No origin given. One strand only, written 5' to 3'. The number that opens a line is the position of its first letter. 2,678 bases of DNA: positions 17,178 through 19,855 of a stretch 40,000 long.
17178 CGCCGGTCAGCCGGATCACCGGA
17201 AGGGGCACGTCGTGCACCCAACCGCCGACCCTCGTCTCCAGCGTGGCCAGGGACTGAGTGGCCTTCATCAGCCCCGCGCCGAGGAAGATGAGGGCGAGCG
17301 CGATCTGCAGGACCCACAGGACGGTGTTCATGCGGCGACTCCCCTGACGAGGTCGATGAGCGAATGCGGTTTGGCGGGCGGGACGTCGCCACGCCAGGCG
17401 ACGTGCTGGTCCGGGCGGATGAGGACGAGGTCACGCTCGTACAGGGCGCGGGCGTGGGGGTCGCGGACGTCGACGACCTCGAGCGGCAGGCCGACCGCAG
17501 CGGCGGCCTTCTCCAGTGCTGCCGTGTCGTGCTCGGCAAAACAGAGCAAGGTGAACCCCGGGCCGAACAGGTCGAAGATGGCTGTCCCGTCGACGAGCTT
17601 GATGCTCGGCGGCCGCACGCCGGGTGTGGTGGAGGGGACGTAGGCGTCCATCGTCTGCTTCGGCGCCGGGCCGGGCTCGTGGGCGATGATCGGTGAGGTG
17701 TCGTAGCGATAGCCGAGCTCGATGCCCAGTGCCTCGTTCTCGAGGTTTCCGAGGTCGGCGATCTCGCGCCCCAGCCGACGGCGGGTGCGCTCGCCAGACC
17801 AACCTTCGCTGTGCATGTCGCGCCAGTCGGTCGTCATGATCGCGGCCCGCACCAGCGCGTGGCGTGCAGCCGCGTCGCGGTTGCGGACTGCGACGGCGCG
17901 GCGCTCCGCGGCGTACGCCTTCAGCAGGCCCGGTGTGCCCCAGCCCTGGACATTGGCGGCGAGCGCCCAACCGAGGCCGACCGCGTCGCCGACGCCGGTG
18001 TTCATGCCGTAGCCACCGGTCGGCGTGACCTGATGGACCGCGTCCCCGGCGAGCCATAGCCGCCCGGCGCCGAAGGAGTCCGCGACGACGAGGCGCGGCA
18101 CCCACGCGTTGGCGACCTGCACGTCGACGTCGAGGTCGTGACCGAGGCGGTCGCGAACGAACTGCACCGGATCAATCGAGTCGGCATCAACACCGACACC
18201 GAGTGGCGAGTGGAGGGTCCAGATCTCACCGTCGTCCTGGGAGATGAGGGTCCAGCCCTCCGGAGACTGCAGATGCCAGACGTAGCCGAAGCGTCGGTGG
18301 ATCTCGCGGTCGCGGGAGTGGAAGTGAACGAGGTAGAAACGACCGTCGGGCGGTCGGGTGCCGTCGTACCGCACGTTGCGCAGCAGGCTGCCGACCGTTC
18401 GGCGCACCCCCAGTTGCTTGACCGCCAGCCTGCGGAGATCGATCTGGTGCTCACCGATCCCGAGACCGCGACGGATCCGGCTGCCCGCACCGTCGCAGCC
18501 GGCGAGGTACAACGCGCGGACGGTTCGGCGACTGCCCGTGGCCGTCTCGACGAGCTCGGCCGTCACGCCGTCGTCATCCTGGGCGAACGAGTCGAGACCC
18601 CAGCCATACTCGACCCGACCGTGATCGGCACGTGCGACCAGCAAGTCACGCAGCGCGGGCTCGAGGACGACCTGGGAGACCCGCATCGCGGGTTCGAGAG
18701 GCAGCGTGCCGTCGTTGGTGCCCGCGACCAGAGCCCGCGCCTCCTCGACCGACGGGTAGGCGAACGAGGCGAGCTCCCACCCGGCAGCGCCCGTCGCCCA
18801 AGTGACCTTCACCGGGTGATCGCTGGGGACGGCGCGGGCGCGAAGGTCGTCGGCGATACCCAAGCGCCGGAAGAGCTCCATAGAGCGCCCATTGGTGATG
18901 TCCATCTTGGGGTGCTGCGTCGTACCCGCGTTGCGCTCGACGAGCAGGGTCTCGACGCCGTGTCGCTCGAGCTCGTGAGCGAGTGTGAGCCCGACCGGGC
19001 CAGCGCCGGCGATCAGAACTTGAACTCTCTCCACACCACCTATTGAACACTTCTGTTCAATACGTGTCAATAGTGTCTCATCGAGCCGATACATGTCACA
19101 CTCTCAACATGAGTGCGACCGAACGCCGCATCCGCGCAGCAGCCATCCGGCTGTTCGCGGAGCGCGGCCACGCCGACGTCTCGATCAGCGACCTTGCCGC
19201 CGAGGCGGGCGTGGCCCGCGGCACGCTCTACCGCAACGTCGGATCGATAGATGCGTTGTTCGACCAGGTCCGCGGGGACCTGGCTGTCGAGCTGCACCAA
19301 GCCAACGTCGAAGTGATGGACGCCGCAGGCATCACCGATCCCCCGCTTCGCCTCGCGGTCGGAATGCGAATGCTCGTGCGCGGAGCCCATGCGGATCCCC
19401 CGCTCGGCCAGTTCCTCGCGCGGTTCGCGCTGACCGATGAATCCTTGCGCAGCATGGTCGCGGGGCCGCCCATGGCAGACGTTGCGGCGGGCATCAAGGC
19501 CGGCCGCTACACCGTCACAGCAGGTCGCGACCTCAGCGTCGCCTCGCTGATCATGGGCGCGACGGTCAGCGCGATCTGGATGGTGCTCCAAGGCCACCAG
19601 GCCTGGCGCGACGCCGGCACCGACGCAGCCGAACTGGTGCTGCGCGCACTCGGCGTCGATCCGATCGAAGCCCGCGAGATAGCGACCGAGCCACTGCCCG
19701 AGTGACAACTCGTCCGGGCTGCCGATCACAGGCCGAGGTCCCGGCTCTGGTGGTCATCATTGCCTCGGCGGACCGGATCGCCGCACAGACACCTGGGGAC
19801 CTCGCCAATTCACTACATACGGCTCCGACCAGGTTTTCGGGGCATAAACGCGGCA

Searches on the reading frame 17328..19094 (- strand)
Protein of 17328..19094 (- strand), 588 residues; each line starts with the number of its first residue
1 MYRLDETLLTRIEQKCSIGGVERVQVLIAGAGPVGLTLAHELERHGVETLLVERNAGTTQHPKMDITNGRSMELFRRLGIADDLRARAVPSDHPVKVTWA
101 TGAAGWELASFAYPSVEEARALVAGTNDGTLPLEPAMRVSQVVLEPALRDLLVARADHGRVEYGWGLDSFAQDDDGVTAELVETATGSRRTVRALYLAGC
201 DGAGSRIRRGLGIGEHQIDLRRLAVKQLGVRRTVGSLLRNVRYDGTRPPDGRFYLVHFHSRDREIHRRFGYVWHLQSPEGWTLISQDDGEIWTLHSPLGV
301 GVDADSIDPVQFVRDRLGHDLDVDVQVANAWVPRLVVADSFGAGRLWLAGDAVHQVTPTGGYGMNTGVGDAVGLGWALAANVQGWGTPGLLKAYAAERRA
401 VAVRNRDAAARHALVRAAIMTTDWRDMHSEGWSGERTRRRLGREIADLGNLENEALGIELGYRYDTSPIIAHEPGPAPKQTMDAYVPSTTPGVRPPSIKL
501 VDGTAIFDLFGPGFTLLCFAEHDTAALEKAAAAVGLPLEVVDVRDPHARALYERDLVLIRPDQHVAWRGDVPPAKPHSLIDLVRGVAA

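Call 45: search_protein_families(library=pfam, proteins=[window:17328-19094:-], max_evalue=0.001)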
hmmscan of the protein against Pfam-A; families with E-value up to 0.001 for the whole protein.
window:17328-19094:- (588 aa): 3 families
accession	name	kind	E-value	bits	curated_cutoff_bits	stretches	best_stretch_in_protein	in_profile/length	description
PF01494.25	FAD_binding_3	-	3.1e-63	214.5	22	2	23-214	1-170/349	FAD binding domain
PF21274.3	Rng_hyd_C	-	1e-11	45.5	27.5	1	489-577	2-94/107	Aromatic-ring hydroxylase, C-terminal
PF13450.12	NAD_binding_8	-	0.00026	21.6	21.9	1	28-57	1-30/68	NAD(P)-binding Rossmann-like domain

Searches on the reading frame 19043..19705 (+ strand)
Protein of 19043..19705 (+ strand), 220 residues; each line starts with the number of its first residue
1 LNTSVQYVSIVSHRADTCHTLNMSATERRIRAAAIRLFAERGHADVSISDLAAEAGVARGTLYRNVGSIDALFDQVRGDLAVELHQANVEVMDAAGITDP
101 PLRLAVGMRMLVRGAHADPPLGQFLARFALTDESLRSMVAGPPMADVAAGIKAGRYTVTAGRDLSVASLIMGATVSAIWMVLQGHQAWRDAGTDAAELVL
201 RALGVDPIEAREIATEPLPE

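Call 65: search_protein_families(library=ncbifam, proteins=[window:19043-19705:+], max_evalue=0.001)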
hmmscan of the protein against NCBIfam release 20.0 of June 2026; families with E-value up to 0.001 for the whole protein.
window:19043-19705:+ (220 aa): 9 families
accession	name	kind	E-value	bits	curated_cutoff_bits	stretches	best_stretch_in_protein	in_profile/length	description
TIGR03968.1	mycofact_TetR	equivalog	2.5e-09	37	224.9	1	24-71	8-55/190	mycofactocin system transcriptional regulator MftR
NF007949.0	PRK10668.1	equivalog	6.4e-08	32.3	271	1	25-103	11-87/216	multidrug efflux transporter transcriptional repressor AcrR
NF050111.1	TransRegSACE7040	equivalog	1e-07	32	250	1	29-99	5-75/186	SACE_7040 family transcriptional regulator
NF041196.1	ScbR_bind_reg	equivalog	8.6e-06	26.1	150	1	25-83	6-64/191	ScbR family autoregulator-binding transcription factor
NF051852.1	efflux_TF_MtrR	exception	1.9e-05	24.5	280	1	26-87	11-76/205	multidrug efflux system transcriptional repressor MtrR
NF007430.0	PRK09975.1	equivalog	5.8e-05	22.3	274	1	26-76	12-62/220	acrEF/envCD operon transcriptional regulator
TIGR03384.1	betaine_BetI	equivalog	0.00014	21.6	201.3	1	28-95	11-78/189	choline-binding transcriptional repressor BetI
NF053878.1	FATransRegFadRBac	equivalog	0.00034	20.5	200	1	29-64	7-42/190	fatty acid metabolism transcriptional regulator FadR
NF033703.1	transcr_KstR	equivalog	0.00084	19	280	1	27-134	9-115/185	cholesterol catabolism transcriptional regulator KstR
